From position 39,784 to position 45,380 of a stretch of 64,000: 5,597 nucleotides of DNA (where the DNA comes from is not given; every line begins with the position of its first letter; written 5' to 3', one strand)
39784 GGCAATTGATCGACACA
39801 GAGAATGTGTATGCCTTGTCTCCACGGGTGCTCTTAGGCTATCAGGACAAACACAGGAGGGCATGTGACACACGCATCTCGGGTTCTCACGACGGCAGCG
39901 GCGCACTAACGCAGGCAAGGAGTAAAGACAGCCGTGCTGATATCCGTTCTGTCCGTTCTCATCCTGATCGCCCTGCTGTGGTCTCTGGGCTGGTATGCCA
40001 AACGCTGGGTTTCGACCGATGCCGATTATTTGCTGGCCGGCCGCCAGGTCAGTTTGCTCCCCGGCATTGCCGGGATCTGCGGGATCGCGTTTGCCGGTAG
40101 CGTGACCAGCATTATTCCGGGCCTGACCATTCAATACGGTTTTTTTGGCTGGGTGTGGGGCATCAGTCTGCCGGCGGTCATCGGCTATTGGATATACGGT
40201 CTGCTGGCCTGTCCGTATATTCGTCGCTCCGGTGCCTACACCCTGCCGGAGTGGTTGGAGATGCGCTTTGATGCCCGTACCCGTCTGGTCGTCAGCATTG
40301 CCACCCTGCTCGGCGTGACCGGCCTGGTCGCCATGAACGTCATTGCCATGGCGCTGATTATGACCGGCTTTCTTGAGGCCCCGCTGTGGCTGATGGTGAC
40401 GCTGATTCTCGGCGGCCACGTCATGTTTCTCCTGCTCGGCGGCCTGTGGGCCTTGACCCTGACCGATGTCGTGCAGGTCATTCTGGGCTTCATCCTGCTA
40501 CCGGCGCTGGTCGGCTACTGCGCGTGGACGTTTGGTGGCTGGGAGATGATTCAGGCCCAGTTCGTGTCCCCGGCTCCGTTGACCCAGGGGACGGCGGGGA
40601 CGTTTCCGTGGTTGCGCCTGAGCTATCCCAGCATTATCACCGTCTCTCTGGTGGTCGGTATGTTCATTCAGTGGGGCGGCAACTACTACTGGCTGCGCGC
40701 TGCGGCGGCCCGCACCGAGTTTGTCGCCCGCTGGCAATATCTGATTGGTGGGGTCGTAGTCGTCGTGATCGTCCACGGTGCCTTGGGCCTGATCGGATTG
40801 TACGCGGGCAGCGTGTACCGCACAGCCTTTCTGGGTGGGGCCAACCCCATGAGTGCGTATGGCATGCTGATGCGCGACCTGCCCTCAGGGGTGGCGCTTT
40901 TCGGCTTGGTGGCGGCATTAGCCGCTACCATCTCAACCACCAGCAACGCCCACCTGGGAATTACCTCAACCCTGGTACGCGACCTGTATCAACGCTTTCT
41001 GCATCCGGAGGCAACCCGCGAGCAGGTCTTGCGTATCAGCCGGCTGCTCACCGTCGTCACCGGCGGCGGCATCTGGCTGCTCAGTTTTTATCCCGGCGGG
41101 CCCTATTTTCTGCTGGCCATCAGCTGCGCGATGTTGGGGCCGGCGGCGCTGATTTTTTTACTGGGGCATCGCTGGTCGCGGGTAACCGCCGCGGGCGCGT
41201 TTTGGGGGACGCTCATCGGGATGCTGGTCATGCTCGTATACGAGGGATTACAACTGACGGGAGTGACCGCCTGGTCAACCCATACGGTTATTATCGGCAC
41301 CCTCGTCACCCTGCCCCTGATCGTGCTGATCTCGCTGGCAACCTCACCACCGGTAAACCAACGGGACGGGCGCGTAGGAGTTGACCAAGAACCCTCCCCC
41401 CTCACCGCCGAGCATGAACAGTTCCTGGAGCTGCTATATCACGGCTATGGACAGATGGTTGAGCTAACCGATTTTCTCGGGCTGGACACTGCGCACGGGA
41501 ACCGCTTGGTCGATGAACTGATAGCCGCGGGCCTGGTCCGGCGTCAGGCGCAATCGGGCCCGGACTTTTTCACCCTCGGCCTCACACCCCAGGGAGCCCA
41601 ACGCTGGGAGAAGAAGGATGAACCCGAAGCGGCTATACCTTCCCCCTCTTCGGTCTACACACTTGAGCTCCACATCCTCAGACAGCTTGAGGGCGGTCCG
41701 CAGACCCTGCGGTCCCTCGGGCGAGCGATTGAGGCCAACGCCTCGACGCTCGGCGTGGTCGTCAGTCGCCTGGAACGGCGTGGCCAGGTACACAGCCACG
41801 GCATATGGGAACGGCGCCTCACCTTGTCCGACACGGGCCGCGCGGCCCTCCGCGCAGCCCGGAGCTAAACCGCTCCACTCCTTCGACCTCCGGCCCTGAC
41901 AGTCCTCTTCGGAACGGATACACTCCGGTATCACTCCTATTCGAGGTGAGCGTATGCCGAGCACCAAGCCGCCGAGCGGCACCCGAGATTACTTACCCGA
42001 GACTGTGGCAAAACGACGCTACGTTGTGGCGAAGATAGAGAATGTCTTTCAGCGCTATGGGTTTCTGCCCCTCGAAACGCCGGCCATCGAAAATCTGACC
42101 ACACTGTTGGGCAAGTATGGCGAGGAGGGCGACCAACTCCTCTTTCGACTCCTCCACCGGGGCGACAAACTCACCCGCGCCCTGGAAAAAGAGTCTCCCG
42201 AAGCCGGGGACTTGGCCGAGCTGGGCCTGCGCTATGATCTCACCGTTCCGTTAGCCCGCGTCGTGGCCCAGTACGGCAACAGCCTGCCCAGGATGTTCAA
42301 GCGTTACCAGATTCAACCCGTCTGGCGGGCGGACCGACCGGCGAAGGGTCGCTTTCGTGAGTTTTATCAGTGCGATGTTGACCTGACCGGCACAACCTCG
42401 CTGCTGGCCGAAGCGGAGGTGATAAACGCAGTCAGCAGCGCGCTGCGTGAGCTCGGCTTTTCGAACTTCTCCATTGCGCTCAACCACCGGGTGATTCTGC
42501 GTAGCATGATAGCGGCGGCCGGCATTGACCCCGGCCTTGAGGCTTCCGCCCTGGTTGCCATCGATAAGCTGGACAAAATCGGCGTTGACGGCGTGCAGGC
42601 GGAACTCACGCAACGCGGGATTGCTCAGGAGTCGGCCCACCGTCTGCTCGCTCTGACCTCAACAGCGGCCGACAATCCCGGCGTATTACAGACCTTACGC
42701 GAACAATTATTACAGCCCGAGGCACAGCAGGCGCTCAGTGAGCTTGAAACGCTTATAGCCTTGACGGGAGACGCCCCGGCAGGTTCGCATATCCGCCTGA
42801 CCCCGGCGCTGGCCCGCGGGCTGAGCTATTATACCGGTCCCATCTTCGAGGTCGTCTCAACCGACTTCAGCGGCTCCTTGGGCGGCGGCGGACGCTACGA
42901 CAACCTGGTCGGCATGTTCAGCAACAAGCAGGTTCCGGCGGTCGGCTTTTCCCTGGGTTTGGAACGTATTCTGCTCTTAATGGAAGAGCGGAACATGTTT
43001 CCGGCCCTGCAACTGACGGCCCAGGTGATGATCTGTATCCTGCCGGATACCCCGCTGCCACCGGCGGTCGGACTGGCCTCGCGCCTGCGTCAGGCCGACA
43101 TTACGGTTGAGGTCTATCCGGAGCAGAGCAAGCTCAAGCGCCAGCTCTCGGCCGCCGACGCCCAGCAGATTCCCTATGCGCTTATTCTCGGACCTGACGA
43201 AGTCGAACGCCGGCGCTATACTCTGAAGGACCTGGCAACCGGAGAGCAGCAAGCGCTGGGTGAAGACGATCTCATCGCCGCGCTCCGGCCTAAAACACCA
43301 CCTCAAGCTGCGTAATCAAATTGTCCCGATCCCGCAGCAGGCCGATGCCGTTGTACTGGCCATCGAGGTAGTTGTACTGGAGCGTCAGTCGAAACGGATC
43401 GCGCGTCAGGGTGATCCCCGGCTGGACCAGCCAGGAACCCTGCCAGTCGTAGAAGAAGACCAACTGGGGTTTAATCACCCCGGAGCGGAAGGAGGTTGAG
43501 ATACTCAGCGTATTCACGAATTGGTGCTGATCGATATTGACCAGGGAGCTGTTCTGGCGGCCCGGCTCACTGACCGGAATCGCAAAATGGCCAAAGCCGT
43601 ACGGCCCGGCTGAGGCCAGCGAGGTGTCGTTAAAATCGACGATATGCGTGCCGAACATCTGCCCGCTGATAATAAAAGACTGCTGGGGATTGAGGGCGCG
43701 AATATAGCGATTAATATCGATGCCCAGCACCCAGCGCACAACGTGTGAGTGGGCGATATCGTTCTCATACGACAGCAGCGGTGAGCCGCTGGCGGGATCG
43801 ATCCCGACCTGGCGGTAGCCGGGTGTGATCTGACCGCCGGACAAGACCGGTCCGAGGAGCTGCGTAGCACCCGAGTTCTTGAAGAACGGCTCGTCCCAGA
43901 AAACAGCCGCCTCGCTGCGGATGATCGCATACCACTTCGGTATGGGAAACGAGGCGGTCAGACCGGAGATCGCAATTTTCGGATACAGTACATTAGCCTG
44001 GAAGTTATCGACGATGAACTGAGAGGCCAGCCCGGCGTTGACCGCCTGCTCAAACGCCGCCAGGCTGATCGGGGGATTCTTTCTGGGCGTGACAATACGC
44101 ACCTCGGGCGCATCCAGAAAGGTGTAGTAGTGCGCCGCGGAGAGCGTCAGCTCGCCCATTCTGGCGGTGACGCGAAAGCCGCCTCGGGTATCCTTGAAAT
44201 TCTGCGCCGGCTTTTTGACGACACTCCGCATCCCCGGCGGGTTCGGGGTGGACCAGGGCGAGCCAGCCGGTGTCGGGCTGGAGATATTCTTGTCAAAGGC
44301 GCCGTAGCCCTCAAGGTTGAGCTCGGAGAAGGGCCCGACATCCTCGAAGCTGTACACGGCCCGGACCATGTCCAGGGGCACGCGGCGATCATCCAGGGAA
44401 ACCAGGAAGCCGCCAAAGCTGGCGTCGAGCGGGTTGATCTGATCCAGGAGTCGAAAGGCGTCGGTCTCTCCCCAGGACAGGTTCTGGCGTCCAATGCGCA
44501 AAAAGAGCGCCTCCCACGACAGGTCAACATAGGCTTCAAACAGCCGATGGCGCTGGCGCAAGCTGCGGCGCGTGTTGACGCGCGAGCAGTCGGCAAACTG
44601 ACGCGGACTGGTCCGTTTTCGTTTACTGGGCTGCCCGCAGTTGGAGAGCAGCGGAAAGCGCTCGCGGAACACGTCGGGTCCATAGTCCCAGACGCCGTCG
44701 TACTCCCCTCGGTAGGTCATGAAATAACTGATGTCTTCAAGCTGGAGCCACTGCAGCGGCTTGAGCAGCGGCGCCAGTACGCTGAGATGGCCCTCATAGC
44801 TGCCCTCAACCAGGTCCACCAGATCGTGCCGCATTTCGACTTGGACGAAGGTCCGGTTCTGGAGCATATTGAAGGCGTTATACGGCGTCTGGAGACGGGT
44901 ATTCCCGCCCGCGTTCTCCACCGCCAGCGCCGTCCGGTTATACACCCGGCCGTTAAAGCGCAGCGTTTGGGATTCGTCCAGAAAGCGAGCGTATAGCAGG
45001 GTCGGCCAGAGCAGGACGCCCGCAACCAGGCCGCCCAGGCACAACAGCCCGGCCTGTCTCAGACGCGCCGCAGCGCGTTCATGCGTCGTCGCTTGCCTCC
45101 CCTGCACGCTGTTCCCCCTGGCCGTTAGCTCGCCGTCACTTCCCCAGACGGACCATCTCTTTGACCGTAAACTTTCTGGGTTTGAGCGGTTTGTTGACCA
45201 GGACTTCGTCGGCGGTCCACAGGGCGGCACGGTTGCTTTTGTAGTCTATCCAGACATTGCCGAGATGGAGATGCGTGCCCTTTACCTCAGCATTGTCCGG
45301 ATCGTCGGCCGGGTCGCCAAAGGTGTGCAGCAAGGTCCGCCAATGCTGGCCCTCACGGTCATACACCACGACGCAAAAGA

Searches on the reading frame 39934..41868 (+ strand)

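Call 27: search_protein_families(library=pfam, proteins=[window:39934-41868:+], max_evalue=0.00001)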
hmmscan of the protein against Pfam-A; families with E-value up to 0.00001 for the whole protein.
window:39934-41868:+ (644 aa): 3 families
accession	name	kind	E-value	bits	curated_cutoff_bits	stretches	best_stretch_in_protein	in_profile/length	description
PF00474.23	SSF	-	1e-27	97.5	22.8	1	32-429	1-406/406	Sodium:solute symporter family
PF01047.28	MarR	-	8.6e-07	29.2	24.6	0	508-539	20-51/59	MarR family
PF12802.13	MarR_2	-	2.8e-06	27.8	27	0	507-540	22-55/61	MarR family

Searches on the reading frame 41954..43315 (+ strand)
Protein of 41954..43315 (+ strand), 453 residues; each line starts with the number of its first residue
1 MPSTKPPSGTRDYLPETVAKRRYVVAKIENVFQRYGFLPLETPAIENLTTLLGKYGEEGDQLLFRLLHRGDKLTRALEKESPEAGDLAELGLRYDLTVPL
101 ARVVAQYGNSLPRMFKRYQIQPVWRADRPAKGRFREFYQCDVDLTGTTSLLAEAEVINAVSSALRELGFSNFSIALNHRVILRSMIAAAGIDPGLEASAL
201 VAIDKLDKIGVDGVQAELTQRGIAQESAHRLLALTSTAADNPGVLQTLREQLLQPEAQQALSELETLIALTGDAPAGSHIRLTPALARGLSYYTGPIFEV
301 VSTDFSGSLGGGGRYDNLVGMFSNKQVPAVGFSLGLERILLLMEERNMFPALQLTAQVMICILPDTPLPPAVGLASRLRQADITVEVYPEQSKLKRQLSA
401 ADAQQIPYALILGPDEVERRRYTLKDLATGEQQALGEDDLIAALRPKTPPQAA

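Call 27: search_protein_families(library=pfam, proteins=[window:41954-43315:+], max_evalue=0.00001)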
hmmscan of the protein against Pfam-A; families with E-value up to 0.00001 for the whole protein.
window:41954-43315:+ (453 aa): 2 families
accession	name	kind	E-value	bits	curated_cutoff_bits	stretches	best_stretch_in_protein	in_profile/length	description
PF13393.11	tRNA-synt_His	-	7.5e-51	173.6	25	1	9-339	1-308/308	Histidyl-tRNA synthetase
PF03129.25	HGTP_anticodon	-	3.9e-15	56.2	21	1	357-445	1-92/94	Anticodon binding domain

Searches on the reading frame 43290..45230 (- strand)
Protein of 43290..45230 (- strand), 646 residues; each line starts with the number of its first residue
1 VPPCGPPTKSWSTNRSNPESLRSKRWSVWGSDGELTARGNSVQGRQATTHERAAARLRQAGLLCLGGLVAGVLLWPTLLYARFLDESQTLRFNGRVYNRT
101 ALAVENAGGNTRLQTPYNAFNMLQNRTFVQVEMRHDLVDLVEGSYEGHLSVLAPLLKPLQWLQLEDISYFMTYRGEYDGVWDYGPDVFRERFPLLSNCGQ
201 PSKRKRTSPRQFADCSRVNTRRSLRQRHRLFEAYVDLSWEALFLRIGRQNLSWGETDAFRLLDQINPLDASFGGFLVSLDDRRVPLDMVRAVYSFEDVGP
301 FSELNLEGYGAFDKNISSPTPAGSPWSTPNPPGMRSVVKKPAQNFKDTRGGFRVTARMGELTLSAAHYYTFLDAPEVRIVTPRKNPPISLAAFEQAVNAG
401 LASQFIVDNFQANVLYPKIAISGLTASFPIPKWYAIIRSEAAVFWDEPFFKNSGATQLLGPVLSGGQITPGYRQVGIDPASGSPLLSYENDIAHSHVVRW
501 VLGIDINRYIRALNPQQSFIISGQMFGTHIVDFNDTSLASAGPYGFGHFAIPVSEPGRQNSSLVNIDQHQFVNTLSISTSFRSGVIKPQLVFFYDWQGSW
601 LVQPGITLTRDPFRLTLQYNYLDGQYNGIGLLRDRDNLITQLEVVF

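Call 28: search_protein_families(library=pfam, proteins=[window:43290-45230:-], max_evalue=0.00001)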
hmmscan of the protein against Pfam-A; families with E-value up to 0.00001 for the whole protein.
window:43290-45230:- (646 aa): 1 family
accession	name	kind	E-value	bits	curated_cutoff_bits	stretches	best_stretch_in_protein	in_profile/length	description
PF06980.17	DUF1302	-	1.8e-26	93.7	23.2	1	167-642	96-537/541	Protein of unknown function (DUF1302)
